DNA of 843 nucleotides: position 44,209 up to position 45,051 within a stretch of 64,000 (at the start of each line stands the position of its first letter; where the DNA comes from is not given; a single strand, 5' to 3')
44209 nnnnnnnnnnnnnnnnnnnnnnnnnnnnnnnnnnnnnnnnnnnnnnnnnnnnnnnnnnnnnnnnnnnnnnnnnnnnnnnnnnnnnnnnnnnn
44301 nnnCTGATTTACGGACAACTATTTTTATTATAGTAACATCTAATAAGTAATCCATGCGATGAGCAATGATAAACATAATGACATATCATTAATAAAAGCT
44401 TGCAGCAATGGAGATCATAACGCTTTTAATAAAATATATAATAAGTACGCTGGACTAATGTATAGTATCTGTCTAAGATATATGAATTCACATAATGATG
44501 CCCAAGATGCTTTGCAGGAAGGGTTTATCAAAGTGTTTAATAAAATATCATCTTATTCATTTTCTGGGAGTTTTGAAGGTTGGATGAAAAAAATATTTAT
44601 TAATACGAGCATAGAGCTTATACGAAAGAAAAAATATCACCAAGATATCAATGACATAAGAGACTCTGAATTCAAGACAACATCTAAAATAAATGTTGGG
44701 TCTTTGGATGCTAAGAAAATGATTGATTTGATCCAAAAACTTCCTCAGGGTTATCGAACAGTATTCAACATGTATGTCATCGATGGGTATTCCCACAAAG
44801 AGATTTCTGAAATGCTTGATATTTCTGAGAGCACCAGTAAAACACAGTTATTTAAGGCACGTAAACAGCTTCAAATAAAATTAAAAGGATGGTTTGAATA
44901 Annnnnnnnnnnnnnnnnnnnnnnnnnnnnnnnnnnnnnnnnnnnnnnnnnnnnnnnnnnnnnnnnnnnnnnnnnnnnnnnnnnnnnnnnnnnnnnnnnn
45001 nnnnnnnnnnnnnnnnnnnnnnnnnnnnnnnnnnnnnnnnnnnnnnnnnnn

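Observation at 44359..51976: ECF sigma factor translationally coupled to a membrane protein with a T9SS type-B CTD and a giant type-B T9SS adhesin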

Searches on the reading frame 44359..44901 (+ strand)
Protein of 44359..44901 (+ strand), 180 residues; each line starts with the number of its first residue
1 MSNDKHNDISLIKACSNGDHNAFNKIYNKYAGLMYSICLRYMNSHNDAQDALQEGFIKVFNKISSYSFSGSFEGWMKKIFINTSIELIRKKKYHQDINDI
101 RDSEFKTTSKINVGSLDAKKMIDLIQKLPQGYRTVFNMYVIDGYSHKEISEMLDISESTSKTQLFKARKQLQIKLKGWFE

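Call 7: search_protein_families(library=pfam, proteins=[window:44359-44901:+], max_evalue=0.01)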
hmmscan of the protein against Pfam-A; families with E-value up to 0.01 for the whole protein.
window:44359-44901:+ (180 aa): 7 families
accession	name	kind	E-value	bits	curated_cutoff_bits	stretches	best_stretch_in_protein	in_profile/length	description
PF08281.18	Sigma70_r4_2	-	9.9e-18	64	25.7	1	121-171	4-54/54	Sigma-70, region 4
PF04542.20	Sigma70_r2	-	1e-13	51.3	24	1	26-92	1-69/71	Sigma-70 region 2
PF04545.22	Sigma70_r4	-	3e-07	30.3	24.1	1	125-172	2-49/50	Sigma-70, region 4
PF07638.17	Sigma70_ECF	-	6.2e-07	29.9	21.1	1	11-175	7-183/185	ECF sigma factor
PF12645.13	HTH_16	-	0.00012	22.6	22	1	10-58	2-59/65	Helix-turn-helix domain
PF07374.17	DUF1492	-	0.0021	18.7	21.5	1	104-171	35-99/100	Protein of unknown function (DUF1492)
PF00196.25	GerE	-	0.0028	17.7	23.5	1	139-164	13-38/57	Bacterial regulatory proteins, luxR family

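Call 8: search_protein_families(library=ncbifam, proteins=[window:44359-44901:+], max_evalue=0.01)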
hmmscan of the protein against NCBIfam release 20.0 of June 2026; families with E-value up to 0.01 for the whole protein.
window:44359-44901:+ (180 aa): 106 families (the best 25 are shown)
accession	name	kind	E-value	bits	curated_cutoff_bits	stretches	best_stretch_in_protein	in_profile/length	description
NF007223.0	PRK09641.1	equivalog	6.4e-29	101.1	209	1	11-176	8-185/187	RNA polymerase sigma factor SigW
TIGR02985.1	Sig70_bacteroi1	subfamily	1.1e-27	97.2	126.4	1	21-175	1-162/162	RNA polymerase sigma-70 factor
NF008888.0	PRK11922.1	equivalog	1.2e-27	97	204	1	3-176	12-197/231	RNA polymerase sigma factor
TIGR02937.1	sigma70-ECF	superfamily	3.1e-27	95.2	42.9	1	22-175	2-165/165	sigma-70 family RNA polymerase sigma factor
NF058625.1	sigma_PG0214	equivalog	3.2e-26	92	130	1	21-176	4-162/170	GFO_1088 family ECF-type sigma factor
TIGR02948.1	SigW_bacill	equivalog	9.1e-26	91.1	243.1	1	11-175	8-184/187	RNA polymerase sigma factor SigW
TIGR02954.1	Sig70_famx3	hypoth_equivalog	2e-25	89.5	188.5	1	7-176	2-168/170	RNA polymerase sigma-70 factor, TIGR02954 family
NF007216.0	PRK09638.1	equivalog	6.9e-25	87.8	194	1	6-174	3-173/180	RNA polymerase sigma factor SigY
TIGR02950.1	SigM_subfam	subfamily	1.9e-23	83.1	147.95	1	24-173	3-156/159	RNA polymerase sigma factor, SigM family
NF009174.0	PRK12522.1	equivalog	4e-23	82.3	217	1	24-177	6-169/175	RNA polymerase sigma factor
NF007225.0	PRK09643.1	equivalog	1e-22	80.9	190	1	3-176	9-183/204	RNA polymerase sigma factor SigM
NF009167.0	PRK12514.1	equivalog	1.4e-21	77.2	265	1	10-168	9-171/180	RNA polymerase sigma factor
NF006930.0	PRK09415.1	subfamily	1.5e-21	77.1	198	1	20-176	15-176/179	RNA polymerase factor sigma C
NF009166.1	PRK12513.1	equivalog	1.7e-20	73.5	206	1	2-175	3-186/193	RNA polymerase sigma factor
TIGR02939.1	RpoE_Sigma70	equivalog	6.3e-20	72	236.15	1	4-176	3-187/190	RNA polymerase sigma factor RpoE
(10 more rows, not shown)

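Call 94: search_solved_structures(query=window:44359-44901:+, max_evalue=1e-8)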
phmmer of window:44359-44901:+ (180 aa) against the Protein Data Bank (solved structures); distinct sequences matched with E-value up to 1e-8: 11.
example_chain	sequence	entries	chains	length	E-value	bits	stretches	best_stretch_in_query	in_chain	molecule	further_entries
5wuq_A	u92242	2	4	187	2.1e-19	73.3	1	12-176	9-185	ECF RNA polymerase sigma factor SigW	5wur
1or7_A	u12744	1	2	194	3.2e-15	59.7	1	7-175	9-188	RNA polymerase sigma-E factor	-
6jbq_F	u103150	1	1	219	4.9e-15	59.1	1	7-175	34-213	ECF RNA polymerase sigma-E factor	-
6in7_B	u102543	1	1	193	1.4e-14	57.6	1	7-172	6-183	RNA polymerase sigma-H factor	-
8z6g_B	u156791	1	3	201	1.4e-14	57.6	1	6-172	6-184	RNA polymerase sigma factor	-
9m9d_F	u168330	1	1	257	8.1e-12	48.6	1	22-172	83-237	ECF RNA polymerase sigma factor SigE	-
9m9e_F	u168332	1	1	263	8.7e-12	48.5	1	22-172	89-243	ECF RNA polymerase sigma factor SigE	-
9m98_F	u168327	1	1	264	8.8e-12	48.5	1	22-172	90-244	ECF RNA polymerase sigma factor SigE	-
5zx2_F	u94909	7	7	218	2.7e-10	43.6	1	34-172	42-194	ECF RNA polymerase sigma factor SigH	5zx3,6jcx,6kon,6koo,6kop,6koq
5or5_A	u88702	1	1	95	2.9e-09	40.3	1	7-85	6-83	ECF RNA polymerase sigma-E factor,ECF RNA polymerase sigma factor SigW,ECF RNA polymerase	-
6jcy_F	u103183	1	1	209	5.3e-09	39.5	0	34-172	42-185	ECF RNA polymerase sigma factor SigH,ECF RNA polymerase sigma factor SigE,ECF RNA polymera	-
